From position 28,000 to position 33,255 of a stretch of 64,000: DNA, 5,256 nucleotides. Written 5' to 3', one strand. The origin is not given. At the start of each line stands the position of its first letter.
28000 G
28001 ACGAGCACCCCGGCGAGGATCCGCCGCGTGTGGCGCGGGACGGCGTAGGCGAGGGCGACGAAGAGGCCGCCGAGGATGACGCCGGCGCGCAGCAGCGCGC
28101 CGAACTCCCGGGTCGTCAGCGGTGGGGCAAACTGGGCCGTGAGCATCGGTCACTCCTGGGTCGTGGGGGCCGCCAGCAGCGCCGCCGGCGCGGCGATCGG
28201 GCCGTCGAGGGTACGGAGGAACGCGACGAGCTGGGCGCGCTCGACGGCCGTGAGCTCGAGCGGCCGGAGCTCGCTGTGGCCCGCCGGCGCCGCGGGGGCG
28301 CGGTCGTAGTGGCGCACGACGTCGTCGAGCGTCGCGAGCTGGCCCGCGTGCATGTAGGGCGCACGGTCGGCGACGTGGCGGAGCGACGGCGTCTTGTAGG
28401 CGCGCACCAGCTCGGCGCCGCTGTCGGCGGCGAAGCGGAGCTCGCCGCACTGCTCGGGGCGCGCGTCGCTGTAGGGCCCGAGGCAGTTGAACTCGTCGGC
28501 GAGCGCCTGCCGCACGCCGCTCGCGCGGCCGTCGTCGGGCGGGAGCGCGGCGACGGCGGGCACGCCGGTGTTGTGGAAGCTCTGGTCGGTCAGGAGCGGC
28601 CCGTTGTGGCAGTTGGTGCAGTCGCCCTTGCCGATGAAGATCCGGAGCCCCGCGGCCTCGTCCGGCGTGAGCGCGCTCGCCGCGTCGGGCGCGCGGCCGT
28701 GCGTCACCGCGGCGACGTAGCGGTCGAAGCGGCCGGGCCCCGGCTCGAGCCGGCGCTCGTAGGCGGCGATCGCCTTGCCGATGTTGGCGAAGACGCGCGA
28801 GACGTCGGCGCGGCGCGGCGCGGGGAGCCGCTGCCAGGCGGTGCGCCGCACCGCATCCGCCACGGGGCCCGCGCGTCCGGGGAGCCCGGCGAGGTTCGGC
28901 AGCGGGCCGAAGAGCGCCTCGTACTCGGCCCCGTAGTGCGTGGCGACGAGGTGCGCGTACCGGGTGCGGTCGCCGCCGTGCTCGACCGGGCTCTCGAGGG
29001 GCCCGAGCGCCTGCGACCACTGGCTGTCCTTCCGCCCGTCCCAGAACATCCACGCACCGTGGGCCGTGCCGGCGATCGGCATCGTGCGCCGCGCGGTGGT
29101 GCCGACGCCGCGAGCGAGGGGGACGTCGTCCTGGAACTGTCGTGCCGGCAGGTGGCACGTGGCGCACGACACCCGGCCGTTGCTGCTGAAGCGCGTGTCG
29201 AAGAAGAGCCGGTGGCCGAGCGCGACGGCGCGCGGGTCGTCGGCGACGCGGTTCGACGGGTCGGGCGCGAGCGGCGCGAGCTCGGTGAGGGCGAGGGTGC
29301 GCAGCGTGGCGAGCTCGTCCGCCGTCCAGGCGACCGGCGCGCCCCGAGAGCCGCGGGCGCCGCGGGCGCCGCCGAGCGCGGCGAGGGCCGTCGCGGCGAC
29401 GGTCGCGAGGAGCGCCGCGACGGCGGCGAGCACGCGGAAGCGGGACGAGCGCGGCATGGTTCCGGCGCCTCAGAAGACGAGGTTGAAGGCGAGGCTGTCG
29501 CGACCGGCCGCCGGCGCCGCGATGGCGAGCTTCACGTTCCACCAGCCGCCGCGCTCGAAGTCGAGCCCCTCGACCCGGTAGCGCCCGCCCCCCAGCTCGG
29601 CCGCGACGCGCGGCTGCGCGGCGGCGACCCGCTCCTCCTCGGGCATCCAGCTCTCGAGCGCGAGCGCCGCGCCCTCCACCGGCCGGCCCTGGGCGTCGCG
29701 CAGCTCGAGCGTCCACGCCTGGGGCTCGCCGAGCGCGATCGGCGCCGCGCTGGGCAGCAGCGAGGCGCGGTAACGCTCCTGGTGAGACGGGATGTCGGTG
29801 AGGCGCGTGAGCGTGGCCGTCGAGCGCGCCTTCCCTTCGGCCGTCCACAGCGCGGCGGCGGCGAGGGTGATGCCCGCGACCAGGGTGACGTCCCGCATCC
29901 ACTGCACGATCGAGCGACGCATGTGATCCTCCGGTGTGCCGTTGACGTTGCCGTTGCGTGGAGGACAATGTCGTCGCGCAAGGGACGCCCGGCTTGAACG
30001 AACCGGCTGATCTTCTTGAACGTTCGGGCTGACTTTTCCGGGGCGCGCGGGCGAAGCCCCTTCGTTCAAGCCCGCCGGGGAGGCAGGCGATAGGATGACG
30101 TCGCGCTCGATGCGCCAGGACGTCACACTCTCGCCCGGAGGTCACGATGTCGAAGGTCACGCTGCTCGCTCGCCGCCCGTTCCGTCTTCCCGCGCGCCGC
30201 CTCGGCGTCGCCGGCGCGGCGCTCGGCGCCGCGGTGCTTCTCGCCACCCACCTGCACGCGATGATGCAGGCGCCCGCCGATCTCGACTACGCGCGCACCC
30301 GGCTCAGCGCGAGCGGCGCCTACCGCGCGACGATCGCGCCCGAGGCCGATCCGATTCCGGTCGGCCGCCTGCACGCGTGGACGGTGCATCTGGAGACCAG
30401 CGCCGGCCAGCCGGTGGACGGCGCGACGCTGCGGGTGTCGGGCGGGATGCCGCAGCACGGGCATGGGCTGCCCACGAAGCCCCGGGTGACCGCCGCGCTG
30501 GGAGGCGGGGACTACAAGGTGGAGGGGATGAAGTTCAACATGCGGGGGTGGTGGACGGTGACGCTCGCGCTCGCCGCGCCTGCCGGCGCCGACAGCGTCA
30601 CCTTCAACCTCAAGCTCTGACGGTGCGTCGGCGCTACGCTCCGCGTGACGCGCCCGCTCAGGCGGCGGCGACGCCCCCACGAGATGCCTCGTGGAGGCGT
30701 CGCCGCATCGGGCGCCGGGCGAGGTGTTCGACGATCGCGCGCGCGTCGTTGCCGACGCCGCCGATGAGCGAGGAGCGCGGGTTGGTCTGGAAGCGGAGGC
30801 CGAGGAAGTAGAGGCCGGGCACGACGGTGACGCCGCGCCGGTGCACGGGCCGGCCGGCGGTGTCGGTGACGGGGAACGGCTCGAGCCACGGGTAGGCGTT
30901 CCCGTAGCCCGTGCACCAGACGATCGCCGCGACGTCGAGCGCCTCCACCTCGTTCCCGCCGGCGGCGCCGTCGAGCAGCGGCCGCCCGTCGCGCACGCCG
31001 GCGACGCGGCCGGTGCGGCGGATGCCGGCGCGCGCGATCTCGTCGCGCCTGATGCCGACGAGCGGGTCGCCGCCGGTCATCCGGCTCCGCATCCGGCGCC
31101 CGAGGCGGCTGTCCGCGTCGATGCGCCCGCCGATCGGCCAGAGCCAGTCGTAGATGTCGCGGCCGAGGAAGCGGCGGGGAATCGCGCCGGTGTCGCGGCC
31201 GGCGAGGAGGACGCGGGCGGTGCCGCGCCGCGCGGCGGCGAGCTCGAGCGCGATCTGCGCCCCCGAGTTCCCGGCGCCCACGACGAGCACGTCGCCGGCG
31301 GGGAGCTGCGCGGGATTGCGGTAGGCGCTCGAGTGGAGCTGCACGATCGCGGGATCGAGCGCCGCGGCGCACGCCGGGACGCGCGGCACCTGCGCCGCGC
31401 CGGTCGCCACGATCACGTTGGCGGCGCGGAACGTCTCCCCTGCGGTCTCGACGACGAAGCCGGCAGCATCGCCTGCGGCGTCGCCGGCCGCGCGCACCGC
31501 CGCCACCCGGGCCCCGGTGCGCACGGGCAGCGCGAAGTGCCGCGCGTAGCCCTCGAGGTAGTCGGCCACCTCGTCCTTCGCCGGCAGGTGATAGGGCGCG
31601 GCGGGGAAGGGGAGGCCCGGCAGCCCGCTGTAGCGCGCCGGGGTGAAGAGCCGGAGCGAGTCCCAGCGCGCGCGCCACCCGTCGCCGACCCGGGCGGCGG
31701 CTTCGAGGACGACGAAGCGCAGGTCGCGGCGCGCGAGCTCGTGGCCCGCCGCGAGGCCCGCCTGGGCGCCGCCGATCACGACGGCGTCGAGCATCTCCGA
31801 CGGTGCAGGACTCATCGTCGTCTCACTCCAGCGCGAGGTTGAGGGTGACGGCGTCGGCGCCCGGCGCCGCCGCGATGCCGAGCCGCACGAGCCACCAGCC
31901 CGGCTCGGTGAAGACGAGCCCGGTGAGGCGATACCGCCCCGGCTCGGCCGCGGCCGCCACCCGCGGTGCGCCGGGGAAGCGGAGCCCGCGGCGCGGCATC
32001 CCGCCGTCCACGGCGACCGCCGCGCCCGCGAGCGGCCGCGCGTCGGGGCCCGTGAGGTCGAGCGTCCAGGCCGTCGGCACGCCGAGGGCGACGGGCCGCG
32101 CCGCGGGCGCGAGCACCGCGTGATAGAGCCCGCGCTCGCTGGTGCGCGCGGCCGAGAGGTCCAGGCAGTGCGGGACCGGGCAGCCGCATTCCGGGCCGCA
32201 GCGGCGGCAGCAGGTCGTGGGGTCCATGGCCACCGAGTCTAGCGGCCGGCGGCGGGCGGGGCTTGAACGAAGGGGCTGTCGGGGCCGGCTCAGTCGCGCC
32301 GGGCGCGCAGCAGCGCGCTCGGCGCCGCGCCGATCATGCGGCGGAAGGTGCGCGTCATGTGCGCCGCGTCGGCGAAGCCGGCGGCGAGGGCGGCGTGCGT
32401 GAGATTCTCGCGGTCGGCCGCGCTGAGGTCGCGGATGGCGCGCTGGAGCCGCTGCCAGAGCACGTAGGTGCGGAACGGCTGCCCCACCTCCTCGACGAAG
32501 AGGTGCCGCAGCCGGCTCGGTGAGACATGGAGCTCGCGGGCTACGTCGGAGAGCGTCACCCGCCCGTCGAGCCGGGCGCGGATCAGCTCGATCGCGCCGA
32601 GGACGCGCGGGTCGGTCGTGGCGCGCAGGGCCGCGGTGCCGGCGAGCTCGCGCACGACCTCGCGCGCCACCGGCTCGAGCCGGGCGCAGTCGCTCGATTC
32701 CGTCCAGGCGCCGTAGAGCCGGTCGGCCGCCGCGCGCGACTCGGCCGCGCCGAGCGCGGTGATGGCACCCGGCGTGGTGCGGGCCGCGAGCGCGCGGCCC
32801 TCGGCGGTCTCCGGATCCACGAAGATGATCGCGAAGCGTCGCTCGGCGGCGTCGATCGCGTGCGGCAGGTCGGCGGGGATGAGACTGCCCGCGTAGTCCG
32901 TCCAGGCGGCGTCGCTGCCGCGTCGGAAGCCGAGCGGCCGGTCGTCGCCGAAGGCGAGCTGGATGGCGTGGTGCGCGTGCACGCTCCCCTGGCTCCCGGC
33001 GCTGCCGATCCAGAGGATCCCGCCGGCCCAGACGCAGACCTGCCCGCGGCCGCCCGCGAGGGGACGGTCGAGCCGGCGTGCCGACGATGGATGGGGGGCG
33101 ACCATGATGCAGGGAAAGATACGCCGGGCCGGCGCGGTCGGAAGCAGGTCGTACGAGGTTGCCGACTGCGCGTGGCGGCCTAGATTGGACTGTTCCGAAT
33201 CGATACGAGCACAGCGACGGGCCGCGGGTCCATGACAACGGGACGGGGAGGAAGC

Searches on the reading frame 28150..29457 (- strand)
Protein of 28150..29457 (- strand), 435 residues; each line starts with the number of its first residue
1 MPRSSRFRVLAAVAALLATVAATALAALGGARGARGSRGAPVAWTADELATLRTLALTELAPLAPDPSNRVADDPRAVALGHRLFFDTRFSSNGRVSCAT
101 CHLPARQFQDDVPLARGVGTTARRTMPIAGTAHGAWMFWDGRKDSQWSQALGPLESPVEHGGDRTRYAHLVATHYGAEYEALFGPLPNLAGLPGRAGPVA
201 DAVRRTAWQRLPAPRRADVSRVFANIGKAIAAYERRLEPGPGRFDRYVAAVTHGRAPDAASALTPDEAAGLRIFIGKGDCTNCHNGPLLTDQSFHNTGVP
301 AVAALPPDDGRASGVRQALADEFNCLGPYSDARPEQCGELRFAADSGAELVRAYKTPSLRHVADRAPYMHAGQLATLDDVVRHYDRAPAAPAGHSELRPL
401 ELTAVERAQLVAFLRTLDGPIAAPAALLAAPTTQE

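Call 24: search_protein_families(library=pfam, proteins=[window:28150-29457:-], max_evalue=0.01)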
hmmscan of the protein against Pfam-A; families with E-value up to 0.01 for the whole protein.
window:28150-29457:- (435 aa): 3 families
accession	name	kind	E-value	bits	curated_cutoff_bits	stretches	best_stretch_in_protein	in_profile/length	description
PF03150.19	CCP_MauG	-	1.5e-32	113.7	25.6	1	76-249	2-145/149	Di-haem cytochrome c peroxidase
PF00034.26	Cytochrom_C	-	0.00084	21.1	21.3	0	356-417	27-89/90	Cytochrome c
PF21419.2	RoxA-like_Cyt-c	-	0.0035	17.3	26.7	0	353-386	1-34/39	RoxA-like, cytochrome c-like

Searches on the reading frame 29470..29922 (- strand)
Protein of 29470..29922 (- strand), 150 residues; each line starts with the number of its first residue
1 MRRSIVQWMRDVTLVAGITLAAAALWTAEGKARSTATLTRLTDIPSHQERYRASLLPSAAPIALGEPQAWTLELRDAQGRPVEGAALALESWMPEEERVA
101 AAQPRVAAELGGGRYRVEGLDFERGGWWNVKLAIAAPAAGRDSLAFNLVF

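Call 92: search_protein_families(library=pfam, proteins=[window:29470-29922:-], max_evalue=0.001)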
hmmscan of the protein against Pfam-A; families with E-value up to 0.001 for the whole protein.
window:29470-29922:- (150 aa): 1 family
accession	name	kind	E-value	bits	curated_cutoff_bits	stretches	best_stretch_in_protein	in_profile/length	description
PF13115.11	YtkA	-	9.2e-12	45.9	25.9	1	50-132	6-84/85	YtkA-like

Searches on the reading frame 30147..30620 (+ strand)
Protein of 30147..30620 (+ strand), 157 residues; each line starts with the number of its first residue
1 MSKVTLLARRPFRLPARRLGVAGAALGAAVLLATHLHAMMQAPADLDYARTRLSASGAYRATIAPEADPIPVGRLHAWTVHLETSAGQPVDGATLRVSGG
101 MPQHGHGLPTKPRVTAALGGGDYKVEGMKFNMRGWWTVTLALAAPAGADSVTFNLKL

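Call 92: search_protein_families(library=pfam, proteins=[window:30147-30620:+], max_evalue=0.001)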
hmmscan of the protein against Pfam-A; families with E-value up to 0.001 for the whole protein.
window:30147-30620:+ (157 aa): 1 family
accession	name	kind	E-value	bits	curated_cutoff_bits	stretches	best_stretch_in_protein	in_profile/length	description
PF13115.11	YtkA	-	2.7e-15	57.2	25.9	1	57-140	5-84/85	YtkA-like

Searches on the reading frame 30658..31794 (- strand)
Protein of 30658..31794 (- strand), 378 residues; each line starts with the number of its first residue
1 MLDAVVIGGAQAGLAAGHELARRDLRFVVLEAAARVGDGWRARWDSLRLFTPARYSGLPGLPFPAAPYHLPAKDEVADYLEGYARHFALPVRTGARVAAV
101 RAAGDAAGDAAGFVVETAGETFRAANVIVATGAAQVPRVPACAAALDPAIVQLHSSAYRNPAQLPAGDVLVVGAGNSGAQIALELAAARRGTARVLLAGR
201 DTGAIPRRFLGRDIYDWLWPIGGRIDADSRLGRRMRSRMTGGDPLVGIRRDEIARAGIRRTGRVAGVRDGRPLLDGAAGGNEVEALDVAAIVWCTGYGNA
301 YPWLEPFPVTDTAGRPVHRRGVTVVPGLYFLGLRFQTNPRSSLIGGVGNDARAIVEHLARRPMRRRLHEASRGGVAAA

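Call 92: search_protein_families(library=pfam, proteins=[window:30658-31794:-], max_evalue=0.001)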
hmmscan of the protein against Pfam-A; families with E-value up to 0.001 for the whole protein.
window:30658-31794:- (378 aa): 10 families
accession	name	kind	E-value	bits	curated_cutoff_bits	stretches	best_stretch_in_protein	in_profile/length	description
PF13738.12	Pyr_redox_3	-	1.3e-27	97.3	30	1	5-200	1-195/305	Pyridine nucleotide-disulphide oxidoreductase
PF13434.12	Lys_Orn_oxgnase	-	3.7e-13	49.8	21.3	1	67-195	88-216/339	L-lysine 6-monooxygenase/L-ornithine 5-monooxygenase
PF07992.20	Pyr_redox_2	-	2.4e-10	40.7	26.1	1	3-196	2-170/291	Pyridine nucleotide-disulphide oxidoreductase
PF00743.25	FMO-like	-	8.3e-10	38.2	22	1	59-206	69-220/532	Flavin-binding monooxygenase-like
PF01946.23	Thi4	-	1.7e-06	27.9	26.2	0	3-39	19-56/235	Thi4 family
PF01266.30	DAO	-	2.3e-06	27.8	27.9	0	3-92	1-87/353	FAD dependent oxidoreductase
PF13450.12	NAD_binding_8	-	4.2e-05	24.2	21.9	1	6-37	1-32/68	NAD(P)-binding Rossmann-like domain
PF03486.20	HI0933_like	-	4.9e-05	23.3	50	0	3-37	2-36/244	HI0933-like protein Rossmann domain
PF00890.30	FAD_binding_2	-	0.00059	19.6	20.4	0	3-35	1-33/414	FAD binding domain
PF05834.18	Lycopene_cycl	-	0.0009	18.9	23.4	0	168-199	1-33/380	Lycopene cyclase protein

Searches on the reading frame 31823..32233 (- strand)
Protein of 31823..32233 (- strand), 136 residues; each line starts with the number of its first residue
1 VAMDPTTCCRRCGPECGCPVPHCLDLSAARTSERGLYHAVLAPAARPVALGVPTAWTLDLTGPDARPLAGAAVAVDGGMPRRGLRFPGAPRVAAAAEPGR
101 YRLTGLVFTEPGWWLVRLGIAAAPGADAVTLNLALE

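Call 92: search_protein_families(library=pfam, proteins=[window:31823-32233:-], max_evalue=0.001)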
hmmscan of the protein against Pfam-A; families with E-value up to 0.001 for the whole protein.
window:31823-32233:- (136 aa): 1 family
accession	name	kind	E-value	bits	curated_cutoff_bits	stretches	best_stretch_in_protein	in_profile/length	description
PF13115.11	YtkA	-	1e-05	26.5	25.9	1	41-118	11-84/85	YtkA-like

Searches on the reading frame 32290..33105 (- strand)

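Call 92: search_protein_families(library=pfam, proteins=[window:32290-33105:-], max_evalue=0.001)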
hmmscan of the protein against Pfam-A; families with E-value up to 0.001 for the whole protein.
window:32290-33105:- (271 aa): 2 families
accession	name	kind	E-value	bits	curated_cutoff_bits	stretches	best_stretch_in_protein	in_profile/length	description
PF12833.13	HTH_18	-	2.6e-20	72.9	33.6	1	188-267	1-79/80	Helix-turn-helix domain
PF00165.29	HTH_AraC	-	7.2e-08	32.8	26.6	0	175-208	1-34/42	Bacterial regulatory helix-turn-helix proteins, AraC family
